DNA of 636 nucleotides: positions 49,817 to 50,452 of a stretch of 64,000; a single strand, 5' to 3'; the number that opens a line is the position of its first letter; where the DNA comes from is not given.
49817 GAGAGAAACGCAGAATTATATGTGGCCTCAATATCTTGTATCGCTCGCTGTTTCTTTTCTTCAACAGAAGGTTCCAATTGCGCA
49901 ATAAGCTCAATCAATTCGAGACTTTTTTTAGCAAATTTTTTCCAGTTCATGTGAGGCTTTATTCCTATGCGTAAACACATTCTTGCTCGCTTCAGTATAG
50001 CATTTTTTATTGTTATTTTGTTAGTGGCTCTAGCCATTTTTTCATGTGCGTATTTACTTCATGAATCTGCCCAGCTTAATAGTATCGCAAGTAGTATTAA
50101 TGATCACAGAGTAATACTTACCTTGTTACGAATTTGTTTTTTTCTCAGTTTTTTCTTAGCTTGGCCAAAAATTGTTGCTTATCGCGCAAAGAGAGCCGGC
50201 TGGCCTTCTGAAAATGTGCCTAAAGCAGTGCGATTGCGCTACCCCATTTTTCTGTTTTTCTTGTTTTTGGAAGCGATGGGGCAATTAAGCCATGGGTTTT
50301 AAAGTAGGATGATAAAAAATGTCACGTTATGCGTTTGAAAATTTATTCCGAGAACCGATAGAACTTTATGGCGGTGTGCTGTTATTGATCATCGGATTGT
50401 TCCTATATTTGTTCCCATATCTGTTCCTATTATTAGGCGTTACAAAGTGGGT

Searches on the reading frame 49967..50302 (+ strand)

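Call 32: search_protein_families(library=pfam, proteins=[window:49967-50302:+], max_evalue=0.1)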
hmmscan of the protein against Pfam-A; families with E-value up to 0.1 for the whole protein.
window:49967-50302:+ (111 aa): 1 family
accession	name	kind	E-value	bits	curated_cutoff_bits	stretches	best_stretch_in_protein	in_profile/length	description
PF18415.6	HKR_ArcB_TM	-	0.059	14.4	27.3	1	7-63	7-59/75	Histidine kinase receptor ArcB trans-membrane domain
